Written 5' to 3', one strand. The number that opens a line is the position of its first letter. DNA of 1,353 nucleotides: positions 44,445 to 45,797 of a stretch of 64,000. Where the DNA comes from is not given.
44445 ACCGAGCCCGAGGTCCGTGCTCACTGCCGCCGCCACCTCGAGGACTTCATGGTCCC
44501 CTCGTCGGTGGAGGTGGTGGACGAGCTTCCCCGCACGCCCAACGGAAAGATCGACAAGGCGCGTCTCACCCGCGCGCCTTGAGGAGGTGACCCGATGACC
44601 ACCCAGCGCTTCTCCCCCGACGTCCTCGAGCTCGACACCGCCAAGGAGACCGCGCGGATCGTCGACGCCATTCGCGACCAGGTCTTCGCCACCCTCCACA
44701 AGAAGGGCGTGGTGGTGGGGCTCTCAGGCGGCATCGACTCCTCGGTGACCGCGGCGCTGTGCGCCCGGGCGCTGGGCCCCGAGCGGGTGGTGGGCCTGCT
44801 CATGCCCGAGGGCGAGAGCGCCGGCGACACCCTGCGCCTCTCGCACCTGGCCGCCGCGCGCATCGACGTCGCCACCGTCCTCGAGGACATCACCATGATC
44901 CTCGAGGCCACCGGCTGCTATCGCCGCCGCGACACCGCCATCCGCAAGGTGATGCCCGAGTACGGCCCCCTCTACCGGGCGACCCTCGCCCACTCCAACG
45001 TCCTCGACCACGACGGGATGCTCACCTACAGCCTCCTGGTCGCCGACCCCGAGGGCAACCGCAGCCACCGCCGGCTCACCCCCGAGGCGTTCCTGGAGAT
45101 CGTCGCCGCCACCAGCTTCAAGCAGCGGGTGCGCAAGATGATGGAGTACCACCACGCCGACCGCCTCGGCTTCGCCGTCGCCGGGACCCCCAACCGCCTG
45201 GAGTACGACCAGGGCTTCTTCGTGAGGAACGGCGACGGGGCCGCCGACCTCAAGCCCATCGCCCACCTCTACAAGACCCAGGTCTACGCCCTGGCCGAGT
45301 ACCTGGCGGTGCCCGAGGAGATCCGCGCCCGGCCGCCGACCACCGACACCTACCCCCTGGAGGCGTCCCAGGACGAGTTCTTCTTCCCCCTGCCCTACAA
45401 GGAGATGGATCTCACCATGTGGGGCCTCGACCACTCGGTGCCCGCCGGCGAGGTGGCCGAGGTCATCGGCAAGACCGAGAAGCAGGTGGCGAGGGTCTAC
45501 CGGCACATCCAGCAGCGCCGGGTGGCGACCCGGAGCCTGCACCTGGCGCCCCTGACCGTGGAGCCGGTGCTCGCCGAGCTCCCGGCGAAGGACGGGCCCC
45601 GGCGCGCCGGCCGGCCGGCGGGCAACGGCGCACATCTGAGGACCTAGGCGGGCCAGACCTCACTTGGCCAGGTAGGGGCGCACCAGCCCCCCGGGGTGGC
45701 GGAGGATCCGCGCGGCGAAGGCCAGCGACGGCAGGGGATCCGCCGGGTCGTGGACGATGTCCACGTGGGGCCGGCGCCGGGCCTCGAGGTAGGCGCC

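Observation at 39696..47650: ACP / AMP-ligase / AsnB-amidotransferase / NadE-like / ATP-grasp module inside the EPS locus implies acyl or amido decoration of the polysaccharide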

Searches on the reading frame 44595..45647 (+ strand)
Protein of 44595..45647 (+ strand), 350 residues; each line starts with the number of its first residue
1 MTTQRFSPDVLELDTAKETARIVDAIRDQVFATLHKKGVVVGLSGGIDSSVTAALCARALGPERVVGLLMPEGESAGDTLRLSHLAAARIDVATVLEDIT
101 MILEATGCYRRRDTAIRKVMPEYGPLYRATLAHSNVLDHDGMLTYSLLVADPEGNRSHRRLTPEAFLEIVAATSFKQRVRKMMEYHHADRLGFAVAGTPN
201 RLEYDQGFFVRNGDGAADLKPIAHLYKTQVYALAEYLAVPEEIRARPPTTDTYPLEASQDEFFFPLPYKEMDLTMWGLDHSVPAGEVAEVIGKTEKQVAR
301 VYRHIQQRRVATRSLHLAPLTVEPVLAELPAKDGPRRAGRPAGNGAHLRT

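Call 4: search_protein_families(library=pfam, proteins=[window:44595-45647:+], max_evalue=0.01)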
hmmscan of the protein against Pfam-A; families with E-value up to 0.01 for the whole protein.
window:44595-45647:+ (350 aa): 2 families
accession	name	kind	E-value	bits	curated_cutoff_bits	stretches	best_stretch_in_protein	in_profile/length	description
PF02540.23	NAD_synthase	-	6.9e-45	153.5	21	2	168-307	97-234/242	NAD synthase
PF03054.22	tRNA_Me_trans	-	0.00047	20.3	20.6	1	39-73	3-35/202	tRNA methyl transferase HUP domain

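Call 5: search_protein_families(library=ncbifam, proteins=[window:44595-45647:+], max_evalue=0.01)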
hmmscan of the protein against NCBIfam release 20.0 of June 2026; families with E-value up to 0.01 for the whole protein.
window:44595-45647:+ (350 aa): 11 families
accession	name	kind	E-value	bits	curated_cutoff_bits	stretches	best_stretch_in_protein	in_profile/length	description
NF002048.0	PRK00876.1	subfamily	5.9e-140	465.7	313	1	2-325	3-326/330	NAD(+) synthase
NF010587.0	PRK13980.1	equivalog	1.1e-46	159.2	255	2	170-307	111-247/267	NAD+ synthase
TIGR00552.1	nadE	equivalog_domain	9.2e-42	143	63.65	2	135-284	72-220/251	NAD(+) synthase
NF001979.1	PRK00768.1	equivalog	3.8e-23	82.3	250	2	174-276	134-237/266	NAD(+) synthase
NF010588.0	PRK13981.1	equivalog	5.9e-21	74.5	479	2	21-104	271-353/546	NAD+ synthase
NF000848.1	PRK00074.1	equivalog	1.4e-09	37.1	400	1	5-72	182-249/512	glutamine-hydrolyzing GMP synthase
TIGR00884.1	guaA_Cterm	equivalog_domain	6.2e-08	32.3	338.75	1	26-68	6-47/310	glutamine-hydrolyzing GMP synthase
NF001138.1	PRK00143.1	equivalog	3.9e-05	22.8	284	1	39-81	2-42/345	tRNA 2-thiouridine(34) synthase MnmA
TIGR00268.2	TIGR00268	equivalog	0.0002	20.7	150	1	37-70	14-47/259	ATP-dependent sacrificial sulfur transferase LarE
TIGR00420.1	trmU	equivalog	0.0003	19.8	236.95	1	38-70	2-32/351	tRNA 2-thiouridine(34) synthase MnmA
NF033561.1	macrolact_Ik_Al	subfamily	0.00091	17.9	300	1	17-92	191-269/561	albusnodin/ikarugamycin family macrolactam cyclase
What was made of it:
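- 44595..45647 (+): NadE-like PP-loop ATP pyrophosphatase (350 aa), annotated 'NAD(+) synthase' in public genomes. NF002048 466 > 313 (call 5).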

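Call 25: search_solved_structures(query=window:44595-45647:+, max_evalue=0.00001, show_alignments=2)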
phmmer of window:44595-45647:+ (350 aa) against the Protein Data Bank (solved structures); distinct sequences matched with E-value up to 0.00001: 19.
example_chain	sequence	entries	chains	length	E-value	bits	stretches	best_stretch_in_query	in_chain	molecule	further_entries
2e18_A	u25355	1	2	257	1.4e-29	106.5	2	175-309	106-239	NH(3)-dependent NAD(+) synthetase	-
3p52_A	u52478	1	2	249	1.7e-19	73.4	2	169-272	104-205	NH(3)-dependent NAD(+) synthetase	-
3fiu_A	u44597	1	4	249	6.5e-19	71.5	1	170-279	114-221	NH(3)-dependent NAD(+) synthetase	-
4xfd_A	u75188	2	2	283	1.2e-15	60.7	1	174-280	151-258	NH(3)-dependent NAD(+) synthetase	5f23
1xng_A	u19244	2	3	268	5.5e-15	58.6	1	174-273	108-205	NH(3)-dependent NAD(+) synthetase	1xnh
5wp0_A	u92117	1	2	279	9.1e-15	57.8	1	169-276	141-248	NH(3)-dependent NAD(+) synthetase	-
2pz8_A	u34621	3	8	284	2.9e-14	56.2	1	161-293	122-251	NH(3)-dependent NAD(+) synthetase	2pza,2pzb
3q4g_A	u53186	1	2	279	3.6e-14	55.9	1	174-284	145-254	NH(3)-dependent NAD(+) synthetase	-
3dpi_A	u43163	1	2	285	4e-13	52.4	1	174-277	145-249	NAD+ synthetase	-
1ee1_A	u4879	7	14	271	5.9e-13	51.9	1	174-289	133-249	NH(3)-DEPENDENT NAD(+) SYNTHETASE | NAD SYNTHETASE | PROTEIN (NAD SYNTHETASE)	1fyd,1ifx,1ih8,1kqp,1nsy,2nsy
1wxe_A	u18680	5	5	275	1e-11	47.8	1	174-277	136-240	NH(3)-dependent NAD(+) synthetase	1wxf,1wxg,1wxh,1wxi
5kha_A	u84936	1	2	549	1.7e-11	47.1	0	22-77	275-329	Glutamine-dependent NAD+ synthetase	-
4q16_A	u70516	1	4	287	2.3e-11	46.7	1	174-282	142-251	NH(3)-dependent NAD(+) synthetase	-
6kv3_A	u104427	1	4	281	3e-11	46.3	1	176-272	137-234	NH(3)-dependent NAD(+) synthetase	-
4f4h_A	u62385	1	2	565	4.4e-10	42.4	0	23-81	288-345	Glutamine dependent NAD+ synthetase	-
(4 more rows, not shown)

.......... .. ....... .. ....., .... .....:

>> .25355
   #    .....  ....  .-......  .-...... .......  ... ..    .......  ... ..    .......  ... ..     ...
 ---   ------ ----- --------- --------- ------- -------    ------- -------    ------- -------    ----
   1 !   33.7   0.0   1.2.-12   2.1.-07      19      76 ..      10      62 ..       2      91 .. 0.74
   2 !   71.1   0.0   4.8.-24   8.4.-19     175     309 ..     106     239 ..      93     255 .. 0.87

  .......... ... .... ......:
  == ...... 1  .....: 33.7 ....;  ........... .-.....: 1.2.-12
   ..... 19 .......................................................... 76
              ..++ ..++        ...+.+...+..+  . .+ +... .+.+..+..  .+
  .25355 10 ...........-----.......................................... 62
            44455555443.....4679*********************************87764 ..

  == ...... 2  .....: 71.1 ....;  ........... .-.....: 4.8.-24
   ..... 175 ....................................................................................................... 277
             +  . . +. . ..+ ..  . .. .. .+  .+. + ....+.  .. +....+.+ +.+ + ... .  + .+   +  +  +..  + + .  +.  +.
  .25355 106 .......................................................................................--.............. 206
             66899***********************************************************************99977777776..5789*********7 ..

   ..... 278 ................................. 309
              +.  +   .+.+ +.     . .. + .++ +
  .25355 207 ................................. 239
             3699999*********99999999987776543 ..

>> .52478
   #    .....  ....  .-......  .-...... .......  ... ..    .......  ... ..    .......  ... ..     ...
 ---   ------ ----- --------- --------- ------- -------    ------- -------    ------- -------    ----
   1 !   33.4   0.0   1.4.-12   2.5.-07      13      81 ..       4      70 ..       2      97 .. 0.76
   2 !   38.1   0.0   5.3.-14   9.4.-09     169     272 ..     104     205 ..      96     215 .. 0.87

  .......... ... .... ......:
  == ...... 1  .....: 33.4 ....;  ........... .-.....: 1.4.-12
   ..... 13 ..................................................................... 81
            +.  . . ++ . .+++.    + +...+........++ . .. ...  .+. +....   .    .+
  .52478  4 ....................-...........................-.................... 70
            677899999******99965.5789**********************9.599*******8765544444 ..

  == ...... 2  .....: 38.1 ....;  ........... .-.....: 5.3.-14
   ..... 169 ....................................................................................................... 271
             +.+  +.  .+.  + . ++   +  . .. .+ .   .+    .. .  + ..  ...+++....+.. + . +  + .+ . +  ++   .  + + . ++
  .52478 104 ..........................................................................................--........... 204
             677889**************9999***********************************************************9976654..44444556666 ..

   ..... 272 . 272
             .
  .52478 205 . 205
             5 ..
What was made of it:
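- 44595..45647 (+): The C-terminal half aligns to NH3-dependent NadE 2e18, but about 98 residues replace about 43 between the two aligned blocks (call 25).
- On NH3-dependent NAD+ synthetase (housekeeping NadE): SGGIDSS and the GDGAAD-containing C-terminal half align to 2e18 and 3p52 (call 25). About 98 residues replace the roughly 43-residue segment between the two aligned blocks of 2e18 (call 25).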

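Call 34: find_related_loci(query=A1, collection=genome_contigs, flank=10000)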
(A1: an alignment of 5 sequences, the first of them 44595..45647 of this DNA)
Query A1 (350 aa) in genome_contigs; peptide patterns used: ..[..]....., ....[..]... (x = any residue, [..] = any of these).
600 stretches matched a pattern (row limit reached: there are more); 590 encode a relative of the query (tblastn E <= 1e-3); the best 80 are kept; 80 distinct loci.
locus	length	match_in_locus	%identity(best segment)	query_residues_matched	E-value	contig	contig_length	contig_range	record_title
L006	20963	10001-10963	59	3-323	9e-125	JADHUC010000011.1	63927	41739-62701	MAG: Pirellulaceae bacterium isolate BS150m-G36 BS-150m-C307, whole genome shotgun sequence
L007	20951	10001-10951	61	6-322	3e-124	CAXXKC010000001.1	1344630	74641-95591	MAG: Thermoguttaceae bacterium isolate 5b24180d-8fb2-49eb-a4f7-d23e2dbf3f86 genome assembly, contig: contig_1, whole gen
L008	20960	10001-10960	59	6-325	8e-123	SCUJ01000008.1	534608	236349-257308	MAG: Gammaproteobacteria bacterium isolate FW602_bin.35 FW602_bin.35-120359, whole genome shotgun sequence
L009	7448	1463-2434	58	2-325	1e-122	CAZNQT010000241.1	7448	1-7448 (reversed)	MAG TPA_asm: uncultured Pirellulales bacterium isolate SRP323688_co1_253 genome assembly, contig: NODE_14202_length_7448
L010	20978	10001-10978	58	2-325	2e-122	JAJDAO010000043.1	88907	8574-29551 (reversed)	MAG: Deltaproteobacteria bacterium isolate OFTM73 OFTM73_42, whole genome shotgun sequence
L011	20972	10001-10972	60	6-330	2e-122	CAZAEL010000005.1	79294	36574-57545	MAG TPA_asm: uncultured Elusimicrobia sp. isolate binchicken_co130_1 genome assembly, contig: NODE_543_length_79294_cov_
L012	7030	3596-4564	58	1-323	5e-122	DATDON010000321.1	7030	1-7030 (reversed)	MAG TPA_asm: Candidatus Manganitrophaceae bacterium isolate SMAG_U7895 k141_3060419, whole genome shotgun sequence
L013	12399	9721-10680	57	6-325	4e-122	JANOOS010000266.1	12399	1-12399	MAG: Nitrospira sp. isolate VAR_43_metabat_111 VAR_43_k141_4166838, whole genome shotgun sequence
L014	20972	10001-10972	61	6-330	5e-122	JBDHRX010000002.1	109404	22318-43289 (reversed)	MAG: Burkholderiaceae bacterium isolate AS-MESO-3CA.232 NODE_663_length_109404_cov_7.321613, whole genome shotgun sequen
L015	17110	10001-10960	60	4-323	2e-121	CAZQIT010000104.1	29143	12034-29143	MAG TPA_asm: uncultured Nitrospirota bacterium isolate binchicken_co203_446 genome assembly, contig: k141_1634677, whole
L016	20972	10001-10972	58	1-325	1e-121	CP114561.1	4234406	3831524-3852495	MAG: Candidatus Manganitrophus sp. isolate GAC4 chromosome, complete genome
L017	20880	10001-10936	60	11-322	1e-121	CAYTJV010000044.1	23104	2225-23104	MAG TPA_asm: uncultured Planctomycetaceae bacterium isolate SRP302447_co3_119 genome assembly, contig: NODE_6040_length_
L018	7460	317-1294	58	1-325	3e-121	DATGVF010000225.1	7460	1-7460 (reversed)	MAG TPA_asm: bacterium isolate SMAG_U10549 k141_808593, whole genome shotgun sequence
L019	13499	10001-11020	56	2-345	8e-121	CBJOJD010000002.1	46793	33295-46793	MAG TPA_asm: uncultured bacterium isolate SRR27822706_concoct_31 genome assembly, contig: ERZ27338881.155, whole genome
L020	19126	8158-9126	60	6-328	2e-120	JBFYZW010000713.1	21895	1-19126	MAG: Deltaproteobacteria bacterium isolate PPR_0449 k121_7354869, whole genome shotgun sequence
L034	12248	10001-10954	58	6-323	8e-118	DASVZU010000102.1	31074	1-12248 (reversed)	MAG TPA_asm: Holophagaceae bacterium isolate SMAG_U2636 k141_1309239, whole genome shotgun sequence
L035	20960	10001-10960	55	6-325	5e-118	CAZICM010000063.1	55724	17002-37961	MAG TPA_asm: uncultured Polyangiaceae bacterium isolate binchicken_co16_258 genome assembly, contig: NODE_947_length_557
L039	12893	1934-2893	55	6-325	1e-117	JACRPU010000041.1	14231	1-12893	MAG: Nitrosomonadales bacterium isolate NC_groundwater_1995_Pr3_S-0.65um_60_4 SR2-18-Sp65_coassembly_scaffold_81912, who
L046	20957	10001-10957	55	6-325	4e-117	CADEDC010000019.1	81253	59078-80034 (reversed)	MAG: uncultured Acidobacteria bacterium isolate Acidobacteria sp. RBC058 genome assembly, contig: MAG058_19, whole genom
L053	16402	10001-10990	55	1-331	3e-116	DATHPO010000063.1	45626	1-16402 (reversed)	MAG TPA_asm: Terriglobales bacterium isolate SMAG_U12712 k141_3410773, whole genome shotgun sequence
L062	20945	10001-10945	57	6-320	6e-116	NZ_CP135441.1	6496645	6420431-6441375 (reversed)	Mesorhizobium sp. ISC25 chromosome, complete genome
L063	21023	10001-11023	55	6-344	8e-116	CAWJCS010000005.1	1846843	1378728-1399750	MAG: uncultured delta proteobacterium isolate MFD04944.bin.1.40 genome assembly, contig: contig_33970, whole genome shot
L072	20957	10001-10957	56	6-325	3e-115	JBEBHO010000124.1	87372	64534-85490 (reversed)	MAG: Nitrospira sp. isolate ATF_24 NODE_47_length_87372_cov_8.157196, whole genome shotgun sequence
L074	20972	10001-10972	55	2-325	7e-115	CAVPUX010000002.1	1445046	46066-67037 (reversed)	MAG: uncultured Acidobacteriaceae bacterium isolate MFD00008.bin.2.10 genome assembly, contig: contig_11597, whole genom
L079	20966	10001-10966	56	3-325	2e-114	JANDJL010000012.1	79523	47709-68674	MAG: Nitrospira sp. isolate DGJ02_3_Bin65 NODE_12_length_79523_cov_3.112842, whole genome shotgun sequence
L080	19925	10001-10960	54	6-325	3e-114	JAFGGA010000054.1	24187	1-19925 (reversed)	MAG: Deltaproteobacteria bacterium isolate Zod_Metabat.1361 k87_3893454, whole genome shotgun sequence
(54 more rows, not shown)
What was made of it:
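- A scan seeded with the NadE-like protein found at least 590 loci in more than 10 phyla (call 34).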

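Call 38: search_protein_families(library=pfam, proteins=[L008:3480-5072:-, L080:7202-8593:+, L039:7714-8544:+, L074:7394-8599:+, L063:14427-15212:+, L079:19877-20947:+, L080:6360-7178:+, L035:17752-18387:+, L053:371-1501:+, L072:4629-5561:+], max_evalue=0.001)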
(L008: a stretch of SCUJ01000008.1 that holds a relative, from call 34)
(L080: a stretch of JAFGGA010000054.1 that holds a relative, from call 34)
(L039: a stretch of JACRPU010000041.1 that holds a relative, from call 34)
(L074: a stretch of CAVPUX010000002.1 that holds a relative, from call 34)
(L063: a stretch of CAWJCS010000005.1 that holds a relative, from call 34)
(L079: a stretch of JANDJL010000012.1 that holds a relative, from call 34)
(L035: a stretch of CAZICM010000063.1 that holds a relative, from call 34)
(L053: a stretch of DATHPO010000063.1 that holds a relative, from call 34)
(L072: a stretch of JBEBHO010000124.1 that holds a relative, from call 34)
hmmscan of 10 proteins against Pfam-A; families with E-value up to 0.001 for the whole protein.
L008:3480-5072:- (530 aa): 2 families
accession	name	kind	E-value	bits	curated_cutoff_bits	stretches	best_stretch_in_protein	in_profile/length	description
PF13807.11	GNVR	-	3.7e-07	30.4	27.7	1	373-452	3-78/82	G-rich domain on putative tyrosine kinase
PF02706.20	Wzz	-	0.00056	20.6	25.5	0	14-95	11-90/91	Chain length determinant protein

L080:7202-8593:+ (463 aa): 2 families
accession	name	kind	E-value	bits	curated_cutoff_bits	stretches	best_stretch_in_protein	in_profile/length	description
PF02397.22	Bac_transf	-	5.9e-68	228.4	27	1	274-457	1-178/179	Bacterial sugar transferase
PF13727.12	CoA_binding_3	-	9.2e-10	39.2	25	1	67-212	3-149/175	CoA-binding domain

L039:7714-8544:+ (276 aa): 1 family
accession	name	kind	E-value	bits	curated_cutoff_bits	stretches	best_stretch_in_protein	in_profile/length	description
PF13472.12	Lipase_GDSL_2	-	0.00012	23.1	32.9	1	94-251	42-175/178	GDSL-like Lipase/Acylhydrolase family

L074:7394-8599:+ (401 aa): 6 families
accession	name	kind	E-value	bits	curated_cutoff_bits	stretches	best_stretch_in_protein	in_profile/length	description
PF00534.26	Glycos_transf_1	-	3.7e-24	85.6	26.4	1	201-362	12-170/172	Glycosyl transferases group 1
PF13692.12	Glyco_trans_1_4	-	4.7e-20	72.7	27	1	205-350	2-142/142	Glycosyl transferases group 1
PF13579.12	Glyco_trans_4_4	-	1.7e-18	67.9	29.7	1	15-184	5-155/158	Glycosyl transferase 4-like domain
PF13439.12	Glyco_transf_4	-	1.3e-13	51.8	28.5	1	16-186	7-164/170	Glycosyltransferase Family 4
PF13524.12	Glyco_trans_1_2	-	1.1e-05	25.8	25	1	231-377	10-142/144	Glycosyl transferase-like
PF13477.12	Glyco_trans_4_2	-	0.00021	21.9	23.4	1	17-123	13-107/139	Glycosyl transferase 4-like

L063:14427-15212:+ (261 aa): 10 families
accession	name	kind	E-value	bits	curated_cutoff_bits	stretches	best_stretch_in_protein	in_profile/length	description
PF05175.20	MTS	-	2.1e-11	44.2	23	1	91-173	35-112/170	Methyltransferase small domain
PF13649.12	Methyltransf_25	-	5.4e-10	40.3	27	1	91-166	1-71/97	Methyltransferase domain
PF13847.12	Methyltransf_31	-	2.2e-08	34.3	27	1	92-219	8-110/145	Methyltransferase domain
PF09445.16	Methyltransf_15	-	1.3e-06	28.5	22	1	90-169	3-81/165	RNA cap guanine-N2 methyltransferase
PF03602.21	Cons_hypoth95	-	1.5e-06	28.4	24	1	79-185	33-139/182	Conserved hypothetical protein 95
PF01170.24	UPF0020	-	3.2e-06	27.4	22.3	1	106-174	71-136/197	RMKL-like, methyltransferase domain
PF00891.24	Methyltransf_2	-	4e-06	26.8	22.3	1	72-156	49-130/210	O-methyltransferase domain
PF08242.18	Methyltransf_12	-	9.3e-06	26.7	30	1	94-166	3-72/98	Methyltransferase domain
PF08241.18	Methyltransf_11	-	1.4e-05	26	21.2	1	93-152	2-55/95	Methyltransferase domain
PF06325.19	PrmA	-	0.00035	20.6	22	1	88-166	162-233/296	Ribosomal protein L11 methyltransferase (PrmA)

L079:19877-20947:+ (356 aa): 1 family
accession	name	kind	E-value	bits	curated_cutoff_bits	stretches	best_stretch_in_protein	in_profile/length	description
PF01522.26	Polysacc_deac_1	-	1.4e-20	73.9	23.1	2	239-314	48-123/124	Polysaccharide deacetylase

L080:6360-7178:+ (272 aa): 3 families
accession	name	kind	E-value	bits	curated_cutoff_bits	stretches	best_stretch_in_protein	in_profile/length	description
PF13614.12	AAA_31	-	3.6e-10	40.5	27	1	86-231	4-152/177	AAA domain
PF01656.29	CbiA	-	2.7e-06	27.8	25.4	1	86-260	1-89/125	CobQ/CobB/MinD/ParA nucleotide binding domain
PF10609.15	ParA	-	1.3e-05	25.2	27.1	1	84-254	4-173/246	NUBPL iron-transfer P-loop NTPase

L035:17752-18387:+ (211 aa): 3 families
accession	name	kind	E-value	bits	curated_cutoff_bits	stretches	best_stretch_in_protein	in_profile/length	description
PF02563.21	Poly_export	-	2.8e-19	69.5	28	1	48-116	8-76/77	Polysaccharide biosynthesis/export protein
PF10531.15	SLBB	-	1.5e-12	47.5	27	1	124-168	2-46/55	SLBB domain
PF22461.2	SLBB_2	-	3.2e-07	30.8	27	1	124-176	3-50/79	SLBB domain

L053:371-1501:+ (376 aa): 1 family
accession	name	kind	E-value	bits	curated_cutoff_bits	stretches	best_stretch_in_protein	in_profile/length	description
PF13480.13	Acetyltransf_6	-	1.8e-26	93.5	22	1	187-331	2-142/143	Acetyltransferase (GNAT) domain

L072:4629-5561:+ (310 aa): 3 families
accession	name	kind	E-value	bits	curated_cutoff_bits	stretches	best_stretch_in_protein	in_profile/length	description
PF11959.13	DUF3473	-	7.1e-50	168.8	29.6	1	151-278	1-129/130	Domain of unknown function (DUF3473)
PF01522.26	Polysacc_deac_1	-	1e-20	74.4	23.1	1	41-136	18-113/124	Polysaccharide deacetylase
PF10096.14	DUF2334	-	0.00049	20.2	26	0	71-257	53-191/203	Uncharacterized protein conserved in bacteria (DUF2334)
